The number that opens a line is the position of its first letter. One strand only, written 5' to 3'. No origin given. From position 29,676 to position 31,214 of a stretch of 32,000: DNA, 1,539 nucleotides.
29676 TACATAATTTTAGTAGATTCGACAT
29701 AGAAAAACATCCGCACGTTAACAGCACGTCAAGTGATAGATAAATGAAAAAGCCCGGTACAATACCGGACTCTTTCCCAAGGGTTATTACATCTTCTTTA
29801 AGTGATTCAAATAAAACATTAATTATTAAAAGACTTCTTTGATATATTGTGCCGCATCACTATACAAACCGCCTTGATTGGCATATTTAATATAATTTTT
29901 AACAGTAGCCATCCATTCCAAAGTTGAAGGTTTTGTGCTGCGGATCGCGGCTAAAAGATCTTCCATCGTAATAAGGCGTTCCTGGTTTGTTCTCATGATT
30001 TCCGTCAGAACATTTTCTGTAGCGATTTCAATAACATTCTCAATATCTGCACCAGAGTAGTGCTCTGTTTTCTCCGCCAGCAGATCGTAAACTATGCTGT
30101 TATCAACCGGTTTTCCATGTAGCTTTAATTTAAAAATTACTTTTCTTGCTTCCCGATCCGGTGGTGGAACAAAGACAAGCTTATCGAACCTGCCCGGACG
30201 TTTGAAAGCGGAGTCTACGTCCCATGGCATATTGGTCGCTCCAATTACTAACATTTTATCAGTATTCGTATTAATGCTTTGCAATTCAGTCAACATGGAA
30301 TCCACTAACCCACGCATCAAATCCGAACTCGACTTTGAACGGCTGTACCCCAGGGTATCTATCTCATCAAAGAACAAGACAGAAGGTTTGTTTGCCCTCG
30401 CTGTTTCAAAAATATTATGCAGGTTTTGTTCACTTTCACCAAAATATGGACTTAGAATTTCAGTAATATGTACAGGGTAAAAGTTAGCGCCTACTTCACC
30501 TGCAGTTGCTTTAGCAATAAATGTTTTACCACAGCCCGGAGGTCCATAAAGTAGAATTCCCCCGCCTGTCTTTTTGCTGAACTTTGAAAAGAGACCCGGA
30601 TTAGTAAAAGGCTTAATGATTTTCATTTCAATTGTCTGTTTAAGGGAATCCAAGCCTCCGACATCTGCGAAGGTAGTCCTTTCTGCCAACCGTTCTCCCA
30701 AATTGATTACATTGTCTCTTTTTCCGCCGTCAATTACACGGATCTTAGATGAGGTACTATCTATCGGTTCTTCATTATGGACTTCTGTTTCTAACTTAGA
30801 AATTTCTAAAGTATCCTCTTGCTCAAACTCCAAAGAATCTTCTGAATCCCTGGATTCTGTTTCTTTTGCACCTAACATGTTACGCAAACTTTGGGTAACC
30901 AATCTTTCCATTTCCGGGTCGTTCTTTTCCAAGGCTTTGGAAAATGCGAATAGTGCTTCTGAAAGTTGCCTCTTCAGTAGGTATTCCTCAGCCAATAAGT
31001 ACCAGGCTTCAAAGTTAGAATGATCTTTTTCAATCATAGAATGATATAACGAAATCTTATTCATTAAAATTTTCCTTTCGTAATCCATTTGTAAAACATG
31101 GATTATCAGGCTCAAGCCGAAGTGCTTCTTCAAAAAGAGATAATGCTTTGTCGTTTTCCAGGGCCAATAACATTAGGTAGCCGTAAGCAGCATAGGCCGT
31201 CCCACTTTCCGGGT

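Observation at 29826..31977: Candidate uncharacterised system: membrane protein, TPR protein and a Vps4/spastin-like TPR(MIT)-linker-AAA unfoldase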

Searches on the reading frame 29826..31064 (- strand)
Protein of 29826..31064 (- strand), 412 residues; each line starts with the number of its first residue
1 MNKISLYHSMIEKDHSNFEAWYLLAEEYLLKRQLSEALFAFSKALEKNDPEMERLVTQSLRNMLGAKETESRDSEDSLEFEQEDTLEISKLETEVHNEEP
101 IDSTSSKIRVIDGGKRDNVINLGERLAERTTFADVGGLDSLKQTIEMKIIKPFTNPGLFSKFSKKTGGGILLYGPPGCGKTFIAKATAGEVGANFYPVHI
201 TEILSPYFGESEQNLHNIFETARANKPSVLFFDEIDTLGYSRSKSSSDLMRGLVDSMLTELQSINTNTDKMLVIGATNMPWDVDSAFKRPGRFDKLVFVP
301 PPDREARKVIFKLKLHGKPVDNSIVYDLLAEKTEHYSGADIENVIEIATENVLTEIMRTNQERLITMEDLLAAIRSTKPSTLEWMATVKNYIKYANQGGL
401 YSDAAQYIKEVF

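Call 5: search_protein_families(library=pfam, proteins=[window:29826-31064:-], max_evalue=0.1)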
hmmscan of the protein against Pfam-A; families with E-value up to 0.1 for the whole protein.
window:29826-31064:- (412 aa): 27 families (the best 25 are shown)
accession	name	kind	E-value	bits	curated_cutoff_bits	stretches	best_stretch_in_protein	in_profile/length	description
PF00004.35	AAA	-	2.1e-37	128.9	21.2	1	170-300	1-130/131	ATPase family associated with various cellular activities (AAA)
PF17862.7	AAA_lid_3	-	4.7e-08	32.9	27.2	1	325-370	3-43/45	AAA+ lid domain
PF13191.12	AAA_16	-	1.3e-05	26.2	32.6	1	159-192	16-49/167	AAA ATPase domain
PF05496.18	RuvB_N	-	4.6e-05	23.7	27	1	169-239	35-97/159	Holliday junction DNA helicase RuvB P-loop domain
PF00515.34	TPR_1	-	9.7e-05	22.5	27.8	1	19-48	2-31/34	Tetratricopeptide repeat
PF07728.20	AAA_5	-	0.00012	22.6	22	1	170-237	2-77/139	AAA domain (dynein-related subfamily)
PF20720.3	nSTAND3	-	0.00012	22.3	27.2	1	170-273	20-107/155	Novel STAND NTPase 3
PF07719.23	TPR_2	-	0.00015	22.1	27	1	19-48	2-31/34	Tetratricopeptide repeat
PF13173.12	AAA_14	-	0.00027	21.4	27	1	170-255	5-86/129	AAA domain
PF07724.20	AAA_2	-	0.00028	21.4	27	1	217-280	66-126/166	AAA domain (Cdc48 subfamily)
PF13401.12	AAA_22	-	0.0011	19.8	27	1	166-251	4-73/130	AAA domain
PF13431.12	TPR_17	-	0.0034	18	24.4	1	11-38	6-33/34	Tetratricopeptide repeat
PF24883.2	NPHP3_N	-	0.0039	17.9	24.8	1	169-194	24-49/164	Nephrocystin 3, N-terminal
PF06068.19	TIP49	-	0.0062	16.2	23.8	1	164-208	47-93/347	TIP49 P-loop domain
PF13521.12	AAA_28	-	0.0065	17.1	27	1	170-218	2-50/164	AAA domain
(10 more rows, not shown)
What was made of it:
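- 30870..31064 (-): ATPase N-terminal four-helix TPR domain (aa 1-65). Conserved motif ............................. TPR_1/TPR_2 matches at aa 19-48 (call 5).
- On Classical AAA (PF00004) ATPases: PF00004 E 2.1e-37 (129 bits against a cut-off of 21) and AAA_lid_3 at 33 bits against 27 (call 5).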

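Call 6: search_protein_families(library=ncbifam, proteins=[window:29826-31064:-], max_evalue=0.1)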
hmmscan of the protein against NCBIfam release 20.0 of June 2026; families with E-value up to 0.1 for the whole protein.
window:29826-31064:- (412 aa): 32 families (the best 25 are shown)
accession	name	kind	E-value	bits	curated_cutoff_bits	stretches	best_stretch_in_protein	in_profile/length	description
TIGR01243.1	CDC48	subfamily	8.6e-60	202.8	802.65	1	131-389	451-711/733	CDC48 family AAA ATPase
NF003069.1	PRK03992.1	subfamily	1.5e-54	185.6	500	1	106-376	104-371/379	proteasome-activating nucleotidase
NF041006.2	cell_div_CdvC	equivalog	7.1e-51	173.2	650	1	128-391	98-361/370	cell division protein CdvC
TIGR01242.2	TIGR01242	subfamily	1.1e-50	172.7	500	1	119-376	100-354/362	proteasome-activating nucleotidase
TIGR01241.2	FtsH_fam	equivalog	8.6e-50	170.1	600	1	126-374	155-399/598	ATP-dependent zinc metalloprotease FtsH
NF047747.1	PrtsmActNtasePan2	equivalog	9.2e-43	147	700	1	129-373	147-388/397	proteasome-activating nucleotidase Pan2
NF047748.1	PrtsmActNtasePan1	equivalog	1e-41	143.3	750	1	130-372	145-384/405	proteasome-activating nucleotidase Pan1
TIGR03689.1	pup_AAA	equivalog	2.2e-38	132.2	504.75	1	130-316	179-379/512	proteasome ATPase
NF008004.0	PRK10733.1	equivalog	2.3e-37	128.3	1008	1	129-349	148-369/644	ATP-dependent zinc metalloprotease FtsH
NF042959.1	IteA_antiphage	equivalog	1.4e-29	103.5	510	1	161-377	119-330/367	anti-phage ATPase IteA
TIGR03922.1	T7SS_EccA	equivalog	8.2e-08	31.2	466.65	1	141-276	291-422/557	type VII secretion AAA-ATPase EccA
TIGR00635.1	ruvB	equivalog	7.5e-07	28.5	299.05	1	161-239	24-94/305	Holliday junction branch migration DNA helicase RuvB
NF000868.0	PRK00080.1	equivalog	3.4e-05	22.9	282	1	168-238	52-114/330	Holliday junction branch migration DNA helicase RuvB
NF003229.0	PRK04195.1-5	equivalog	5.8e-05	22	280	1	161-195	38-72/413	replication factor C large subunit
NF038214.1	IS21_help_AAA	equivalog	0.00011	22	200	1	169-244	92-169/232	IS21-like element helper ATPase IstB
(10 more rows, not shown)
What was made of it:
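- On Vps4/CdvC (meiotic clade): NCBIfam CdvC scores 173 bits against a cut-off of 650 and ranks below CDC48 and PAN (call 6).
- On EccA (type VII secretion): TIGR03922 scores 31 bits against a cut-off of 467 (call 6).
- On IetA (IetAS defence): NF042959 scores 103.5 bits against a cut-off of 510 (call 6).
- On SpoVK: Any match would have E>0.019 (call 6).
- The IetA/IteA score is far below cut-off (103 against 510) and lower than the Cdc48, PAN and FtsH scores (call 6). The NCBIfam CdvC model aligns over the whole cassette at 173 bits (call 6). CDC48 (203 bits) and PAN (186 bits) models score higher than CdvC, and all are far below their cut-offs (call 6).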

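Call 7: search_protein_families(library=padloc, proteins=[window:29826-31064:-], max_evalue=0.1)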
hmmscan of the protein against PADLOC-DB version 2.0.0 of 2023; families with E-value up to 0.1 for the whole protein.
window:29826-31064:- (412 aa): 8 families
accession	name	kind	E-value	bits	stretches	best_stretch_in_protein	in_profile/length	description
PDLC02196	IetA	-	1.7e-33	114.6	1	149-365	104-315/374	-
PDLC04232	IetA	-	4.3e-27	93.4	1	126-357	76-302/330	-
PDLC02195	IetA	-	1.4e-26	91.8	1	139-365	110-330/395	-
PDLC00915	TRIP13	-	3.7e-20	70.5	1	168-381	64-295/302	TRIP13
PDLC04231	IetA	-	2.7e-14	51.6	1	169-298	119-244/262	-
PDLC00914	TRIP13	-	5.7e-10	37.1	1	171-381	75-296/302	TRIP13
PDLC04140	mad8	-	0.0002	19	1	166-257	26-107/314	mads_8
PDLC03838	DolB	-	0.014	12.6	0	170-194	169-193/375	-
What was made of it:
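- Closest known: IetA of the IetAS anti-phage system. Same: It is the best PADLOC match of the ATPase, covering the AAA cassette only (E 1.7e-33, call 7).
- The best PADLOC match of the ATPase is IetA, E 1.7e-33 (call 7).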

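Call 8: find_encoding_contigs(protein=window:29826-31064:-, flank=10000, max_places=6)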
Protein window:29826-31064:- (412 aa): no gene with exactly this product is on record in the collection.

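Call 9: search_solved_structures(query=window:29826-31064:-, max_evalue=1e-20)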
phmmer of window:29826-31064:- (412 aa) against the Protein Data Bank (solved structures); distinct sequences matched with E-value up to 1e-20: 264 (the best 60 are shown).
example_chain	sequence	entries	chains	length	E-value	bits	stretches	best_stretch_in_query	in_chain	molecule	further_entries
9m4n_A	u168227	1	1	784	1.3e-93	317.3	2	129-358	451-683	Cell division control protein 48 homolog A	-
9m3v_A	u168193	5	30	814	1.5e-93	317.1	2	129-358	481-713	Cell division control protein 48 homolog A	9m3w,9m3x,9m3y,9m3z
5vc7_A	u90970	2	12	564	1.3e-92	314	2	132-383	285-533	VCP-like ATPase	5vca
5g4g_A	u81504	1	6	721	2.1e-92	313.3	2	132-383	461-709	VCP-LIKE ATPASE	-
5g4f_A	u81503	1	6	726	2.2e-92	313.3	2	132-383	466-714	VCP-LIKE ATPASE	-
6oaa_B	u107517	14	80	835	4.3e-92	312.3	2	99-359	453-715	Cell division control protein 48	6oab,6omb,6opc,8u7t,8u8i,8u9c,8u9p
8dar_A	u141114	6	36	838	4.4e-92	312.3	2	99-359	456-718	Cell division control protein 48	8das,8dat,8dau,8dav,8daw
6oa9_A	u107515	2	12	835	1.1e-91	311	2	99-359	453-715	Cell division control protein 48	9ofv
7wub_D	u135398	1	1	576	2.1e-90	306.8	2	129-358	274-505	Transitional endoplasmic reticulum ATPase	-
7rlb_A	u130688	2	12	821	2.1e-90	306.8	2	129-358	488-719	Transitional endoplasmic reticulum ATPase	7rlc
7wub_C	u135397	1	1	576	2.1e-90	306.8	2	129-358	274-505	Transitional endoplasmic reticulum ATPase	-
1r7r_A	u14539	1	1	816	2.9e-90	306.3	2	129-358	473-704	Transitional endoplasmic reticulum ATPase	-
7rlj_A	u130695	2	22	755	2.9e-90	306.3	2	129-358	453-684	Transitional endoplasmic reticulum ATPase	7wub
8yka_A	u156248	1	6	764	3e-90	306.3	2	129-358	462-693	Transitional endoplasmic reticulum ATPase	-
7y4w_A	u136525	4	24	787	3.4e-90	306.1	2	129-358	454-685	Transitional endoplasmic reticulum ATPase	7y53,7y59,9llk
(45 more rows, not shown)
